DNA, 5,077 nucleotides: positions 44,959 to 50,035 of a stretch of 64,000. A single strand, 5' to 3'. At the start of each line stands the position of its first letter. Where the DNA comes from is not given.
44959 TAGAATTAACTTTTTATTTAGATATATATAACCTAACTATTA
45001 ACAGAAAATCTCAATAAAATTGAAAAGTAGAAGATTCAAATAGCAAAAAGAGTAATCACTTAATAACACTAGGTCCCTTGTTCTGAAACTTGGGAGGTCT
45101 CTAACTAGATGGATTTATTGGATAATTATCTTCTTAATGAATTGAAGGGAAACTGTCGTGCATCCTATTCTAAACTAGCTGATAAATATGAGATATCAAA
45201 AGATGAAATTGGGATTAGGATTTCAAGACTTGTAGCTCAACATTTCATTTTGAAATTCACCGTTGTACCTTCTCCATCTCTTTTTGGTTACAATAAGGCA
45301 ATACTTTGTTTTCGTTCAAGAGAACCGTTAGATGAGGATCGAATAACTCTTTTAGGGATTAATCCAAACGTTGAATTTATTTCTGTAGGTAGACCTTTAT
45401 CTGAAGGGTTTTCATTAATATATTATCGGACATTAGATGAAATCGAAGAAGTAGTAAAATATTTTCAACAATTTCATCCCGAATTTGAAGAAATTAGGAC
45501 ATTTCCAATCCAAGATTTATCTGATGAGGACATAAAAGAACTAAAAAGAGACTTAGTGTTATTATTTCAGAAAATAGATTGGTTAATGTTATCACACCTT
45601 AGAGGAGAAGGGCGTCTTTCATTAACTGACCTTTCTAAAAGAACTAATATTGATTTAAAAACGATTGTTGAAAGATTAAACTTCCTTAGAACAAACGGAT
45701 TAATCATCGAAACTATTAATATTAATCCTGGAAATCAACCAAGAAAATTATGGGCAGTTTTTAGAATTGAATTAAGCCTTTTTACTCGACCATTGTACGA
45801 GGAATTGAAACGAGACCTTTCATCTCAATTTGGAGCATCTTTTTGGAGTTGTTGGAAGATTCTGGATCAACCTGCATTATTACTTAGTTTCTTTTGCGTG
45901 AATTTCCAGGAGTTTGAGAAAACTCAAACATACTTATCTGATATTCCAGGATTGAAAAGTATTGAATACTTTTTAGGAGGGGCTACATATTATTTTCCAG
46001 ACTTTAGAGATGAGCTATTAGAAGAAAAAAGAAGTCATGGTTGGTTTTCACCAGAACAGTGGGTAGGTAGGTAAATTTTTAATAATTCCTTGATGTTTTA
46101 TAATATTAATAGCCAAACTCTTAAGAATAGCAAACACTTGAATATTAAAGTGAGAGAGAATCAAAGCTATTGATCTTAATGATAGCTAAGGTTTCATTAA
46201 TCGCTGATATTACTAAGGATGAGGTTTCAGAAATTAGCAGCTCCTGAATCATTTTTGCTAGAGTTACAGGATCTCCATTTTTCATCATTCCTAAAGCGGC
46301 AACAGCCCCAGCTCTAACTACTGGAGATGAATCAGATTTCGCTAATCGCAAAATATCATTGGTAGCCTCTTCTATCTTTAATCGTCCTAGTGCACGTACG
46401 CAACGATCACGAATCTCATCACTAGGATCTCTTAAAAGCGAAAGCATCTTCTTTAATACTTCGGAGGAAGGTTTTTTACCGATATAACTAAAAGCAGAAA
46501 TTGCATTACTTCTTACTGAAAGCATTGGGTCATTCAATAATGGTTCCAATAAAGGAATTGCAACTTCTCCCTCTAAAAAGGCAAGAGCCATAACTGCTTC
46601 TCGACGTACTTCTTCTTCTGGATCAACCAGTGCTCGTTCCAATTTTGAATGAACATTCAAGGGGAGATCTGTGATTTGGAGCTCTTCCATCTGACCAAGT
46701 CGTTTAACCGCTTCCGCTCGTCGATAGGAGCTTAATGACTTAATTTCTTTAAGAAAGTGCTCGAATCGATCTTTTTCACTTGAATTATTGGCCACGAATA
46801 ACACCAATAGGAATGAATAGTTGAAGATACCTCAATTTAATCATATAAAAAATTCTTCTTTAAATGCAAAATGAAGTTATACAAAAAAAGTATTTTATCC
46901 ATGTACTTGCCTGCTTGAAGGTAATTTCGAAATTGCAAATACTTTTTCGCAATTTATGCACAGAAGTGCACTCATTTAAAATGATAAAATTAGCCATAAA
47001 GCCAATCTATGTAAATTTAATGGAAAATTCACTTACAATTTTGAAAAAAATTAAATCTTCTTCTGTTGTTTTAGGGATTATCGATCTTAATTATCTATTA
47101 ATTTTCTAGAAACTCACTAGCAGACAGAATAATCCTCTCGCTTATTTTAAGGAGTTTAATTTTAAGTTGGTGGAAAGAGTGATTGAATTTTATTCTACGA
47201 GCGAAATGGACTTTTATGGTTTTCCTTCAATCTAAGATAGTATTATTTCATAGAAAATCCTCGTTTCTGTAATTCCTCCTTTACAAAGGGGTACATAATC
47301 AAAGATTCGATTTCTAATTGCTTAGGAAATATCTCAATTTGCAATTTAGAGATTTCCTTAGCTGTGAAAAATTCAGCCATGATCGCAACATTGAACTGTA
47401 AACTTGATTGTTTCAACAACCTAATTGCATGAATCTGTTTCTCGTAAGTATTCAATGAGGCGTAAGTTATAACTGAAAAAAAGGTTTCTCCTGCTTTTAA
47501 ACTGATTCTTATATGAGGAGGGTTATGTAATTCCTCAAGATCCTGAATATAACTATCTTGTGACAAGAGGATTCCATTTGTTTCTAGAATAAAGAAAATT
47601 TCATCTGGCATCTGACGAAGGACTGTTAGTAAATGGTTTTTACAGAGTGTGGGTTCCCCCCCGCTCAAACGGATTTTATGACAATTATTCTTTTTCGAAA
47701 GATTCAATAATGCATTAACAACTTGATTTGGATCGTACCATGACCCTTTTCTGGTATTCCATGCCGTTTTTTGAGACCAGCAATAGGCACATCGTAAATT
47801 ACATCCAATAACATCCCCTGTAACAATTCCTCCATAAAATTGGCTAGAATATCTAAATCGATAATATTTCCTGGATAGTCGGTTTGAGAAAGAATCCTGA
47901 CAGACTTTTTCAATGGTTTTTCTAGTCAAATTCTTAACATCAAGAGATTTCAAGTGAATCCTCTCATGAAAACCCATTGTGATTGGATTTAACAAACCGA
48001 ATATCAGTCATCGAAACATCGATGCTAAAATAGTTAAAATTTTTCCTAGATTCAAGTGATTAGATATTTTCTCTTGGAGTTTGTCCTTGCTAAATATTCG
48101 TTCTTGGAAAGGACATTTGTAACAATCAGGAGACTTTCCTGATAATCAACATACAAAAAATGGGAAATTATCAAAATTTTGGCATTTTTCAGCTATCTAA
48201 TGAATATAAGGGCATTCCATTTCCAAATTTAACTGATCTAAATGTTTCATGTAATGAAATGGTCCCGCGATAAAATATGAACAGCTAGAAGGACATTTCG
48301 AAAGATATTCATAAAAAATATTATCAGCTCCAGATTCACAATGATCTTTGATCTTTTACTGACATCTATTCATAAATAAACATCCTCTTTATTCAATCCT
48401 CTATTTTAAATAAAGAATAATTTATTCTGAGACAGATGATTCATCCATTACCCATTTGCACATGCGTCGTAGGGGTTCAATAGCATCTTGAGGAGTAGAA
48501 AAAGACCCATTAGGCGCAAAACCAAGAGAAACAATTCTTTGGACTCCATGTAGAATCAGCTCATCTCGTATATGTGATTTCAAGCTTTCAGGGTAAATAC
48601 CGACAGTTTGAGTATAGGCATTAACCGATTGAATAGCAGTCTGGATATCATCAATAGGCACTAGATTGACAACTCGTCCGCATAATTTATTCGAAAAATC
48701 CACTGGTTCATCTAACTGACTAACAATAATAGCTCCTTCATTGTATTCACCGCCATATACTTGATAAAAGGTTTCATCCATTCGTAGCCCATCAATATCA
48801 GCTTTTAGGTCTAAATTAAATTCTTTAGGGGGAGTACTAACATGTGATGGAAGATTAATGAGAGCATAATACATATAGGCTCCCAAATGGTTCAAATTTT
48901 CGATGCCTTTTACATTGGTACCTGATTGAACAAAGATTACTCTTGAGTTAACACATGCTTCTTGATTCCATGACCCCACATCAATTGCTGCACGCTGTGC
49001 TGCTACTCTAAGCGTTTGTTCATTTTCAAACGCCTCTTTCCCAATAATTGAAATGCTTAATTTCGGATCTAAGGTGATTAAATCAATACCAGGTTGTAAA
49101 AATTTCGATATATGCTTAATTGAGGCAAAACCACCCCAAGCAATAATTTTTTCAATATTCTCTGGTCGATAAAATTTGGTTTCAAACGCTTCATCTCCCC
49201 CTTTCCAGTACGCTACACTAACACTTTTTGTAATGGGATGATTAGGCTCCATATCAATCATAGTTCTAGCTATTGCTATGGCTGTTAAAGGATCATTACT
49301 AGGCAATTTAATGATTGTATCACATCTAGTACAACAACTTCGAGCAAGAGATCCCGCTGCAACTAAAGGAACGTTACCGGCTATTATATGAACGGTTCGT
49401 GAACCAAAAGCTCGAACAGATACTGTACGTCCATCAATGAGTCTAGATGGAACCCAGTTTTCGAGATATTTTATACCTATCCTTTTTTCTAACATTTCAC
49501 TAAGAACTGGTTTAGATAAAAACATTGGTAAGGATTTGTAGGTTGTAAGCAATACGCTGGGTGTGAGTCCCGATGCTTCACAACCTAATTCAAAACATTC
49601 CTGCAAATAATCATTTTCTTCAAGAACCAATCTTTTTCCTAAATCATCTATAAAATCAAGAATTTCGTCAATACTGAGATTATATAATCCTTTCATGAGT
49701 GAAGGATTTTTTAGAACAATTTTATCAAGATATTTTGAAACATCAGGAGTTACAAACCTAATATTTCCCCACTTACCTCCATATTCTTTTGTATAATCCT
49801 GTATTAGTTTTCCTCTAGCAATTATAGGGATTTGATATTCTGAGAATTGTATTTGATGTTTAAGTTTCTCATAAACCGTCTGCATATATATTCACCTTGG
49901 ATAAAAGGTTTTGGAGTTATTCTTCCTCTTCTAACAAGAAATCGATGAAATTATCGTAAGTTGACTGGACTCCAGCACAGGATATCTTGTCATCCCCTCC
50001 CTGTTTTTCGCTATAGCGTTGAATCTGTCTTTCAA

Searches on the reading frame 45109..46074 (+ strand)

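Call 9: search_protein_families(library=pfam, proteins=[window:45109-46074:+], max_evalue=0.001)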
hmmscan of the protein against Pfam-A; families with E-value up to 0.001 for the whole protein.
window:45109-46074:+ (321 aa): 3 families
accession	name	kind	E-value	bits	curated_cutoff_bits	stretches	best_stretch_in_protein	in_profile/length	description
PF13404.12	HTH_AsnC-type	-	1.1e-10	41.6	27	1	1-41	1-41/42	AsnC-type helix-turn-helix domain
PF13412.12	HTH_24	-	1.4e-10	41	21.9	1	155-199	3-47/48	Winged helix-turn-helix DNA-binding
PF13730.12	HTH_36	-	0.00014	22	25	0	159-199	13-55/55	Helix-turn-helix domain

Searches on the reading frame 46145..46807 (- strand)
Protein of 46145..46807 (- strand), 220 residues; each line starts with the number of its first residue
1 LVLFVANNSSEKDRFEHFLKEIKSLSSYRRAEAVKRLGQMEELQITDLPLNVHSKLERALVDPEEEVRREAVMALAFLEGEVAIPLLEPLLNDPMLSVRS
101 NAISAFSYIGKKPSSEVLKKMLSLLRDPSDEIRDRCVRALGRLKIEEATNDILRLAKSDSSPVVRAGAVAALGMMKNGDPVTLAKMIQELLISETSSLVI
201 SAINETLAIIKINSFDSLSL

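Call 9: search_protein_families(library=pfam, proteins=[window:46145-46807:-], max_evalue=0.001)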
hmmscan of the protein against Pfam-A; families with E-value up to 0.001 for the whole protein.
window:46145-46807:- (220 aa): 11 families
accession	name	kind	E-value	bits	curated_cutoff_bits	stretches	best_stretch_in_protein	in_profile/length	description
PF13646.12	HEAT_2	-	2.2e-29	102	27.7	3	119-208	2-88/88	HEAT repeats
PF02985.28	HEAT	-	3.6e-17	61.3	23.5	0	84-111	2-29/31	HEAT repeat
PF13513.12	HEAT_EZ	-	2.7e-16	60.1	27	0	115-143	27-55/55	HEAT-like repeat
PF03130.22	HEAT_PBS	-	3e-12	46.2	20.9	0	67-93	1-27/27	PBS lyase HEAT-like repeat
PF12717.13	Cnd1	-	3.1e-11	44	26.4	1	30-120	3-96/162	non-SMC mitotic condensation complex subunit 1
PF20168.4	PDS5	-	1.7e-06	26.6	27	0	13-141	284-385/1053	Sister chromatid cohesion protein PDS5 protein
PF01602.26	Adaptin_N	-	9.4e-06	24.9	37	0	20-124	86-191/524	Adaptin N terminal region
PF21581.3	SCD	-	1.2e-05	26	27.5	0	117-148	31-62/75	Stromalin conservative domain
PF00514.29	Arm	-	1.3e-05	25.5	20.6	0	83-109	13-39/41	Armadillo/beta-catenin-like repeat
PF08713.17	DNA_alkylation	-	0.00017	21.8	21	1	84-207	53-179/213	DNA alkylation repair enzyme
PF01347.28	Vitellogenin_N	-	0.00035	19.7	24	0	53-143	464-559/590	Lipoprotein amino terminal region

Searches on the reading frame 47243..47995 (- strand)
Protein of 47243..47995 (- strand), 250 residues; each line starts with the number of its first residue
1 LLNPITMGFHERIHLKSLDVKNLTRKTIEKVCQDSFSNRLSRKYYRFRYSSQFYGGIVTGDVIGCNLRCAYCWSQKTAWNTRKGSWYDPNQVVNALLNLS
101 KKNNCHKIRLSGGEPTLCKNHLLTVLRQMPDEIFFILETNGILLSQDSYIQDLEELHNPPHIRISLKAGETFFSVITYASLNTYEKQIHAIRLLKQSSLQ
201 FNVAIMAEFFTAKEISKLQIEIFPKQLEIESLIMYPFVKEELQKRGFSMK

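Call 9: search_protein_families(library=pfam, proteins=[window:47243-47995:-], max_evalue=0.001)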
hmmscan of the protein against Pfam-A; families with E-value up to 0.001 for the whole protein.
window:47243-47995:- (250 aa): 2 families
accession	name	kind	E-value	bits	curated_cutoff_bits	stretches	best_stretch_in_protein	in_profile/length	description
PF04055.27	Radical_SAM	-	5.6e-18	66.1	29.5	1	64-200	6-142/166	Radical SAM superfamily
PF13353.11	Fer4_12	-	5.2e-10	40.2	22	1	62-148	12-98/137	4Fe-4S single cluster domain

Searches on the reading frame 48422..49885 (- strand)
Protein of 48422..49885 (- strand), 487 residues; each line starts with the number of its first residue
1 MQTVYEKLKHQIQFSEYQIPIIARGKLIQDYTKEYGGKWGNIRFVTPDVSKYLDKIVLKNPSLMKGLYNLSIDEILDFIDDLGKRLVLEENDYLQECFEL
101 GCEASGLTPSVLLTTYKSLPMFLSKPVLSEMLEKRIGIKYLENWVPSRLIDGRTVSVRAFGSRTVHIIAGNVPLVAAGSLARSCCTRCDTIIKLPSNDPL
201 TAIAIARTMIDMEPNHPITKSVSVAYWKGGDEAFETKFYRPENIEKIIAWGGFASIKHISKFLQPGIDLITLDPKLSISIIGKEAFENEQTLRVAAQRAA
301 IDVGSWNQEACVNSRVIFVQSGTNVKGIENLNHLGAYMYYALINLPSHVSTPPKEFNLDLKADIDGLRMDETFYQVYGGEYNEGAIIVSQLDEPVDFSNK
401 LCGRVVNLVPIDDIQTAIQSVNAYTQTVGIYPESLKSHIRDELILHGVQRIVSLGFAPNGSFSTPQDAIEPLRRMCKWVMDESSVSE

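Call 9: search_protein_families(library=pfam, proteins=[window:48422-49885:-], max_evalue=0.001)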
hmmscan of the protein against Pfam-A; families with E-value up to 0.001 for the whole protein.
window:48422-49885:- (487 aa): 1 family
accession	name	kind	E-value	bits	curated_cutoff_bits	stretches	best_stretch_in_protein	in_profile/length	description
PF05893.19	LuxC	-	2.7e-50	171.9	21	1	69-478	3-401/401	Acyl-CoA reductase (LuxC)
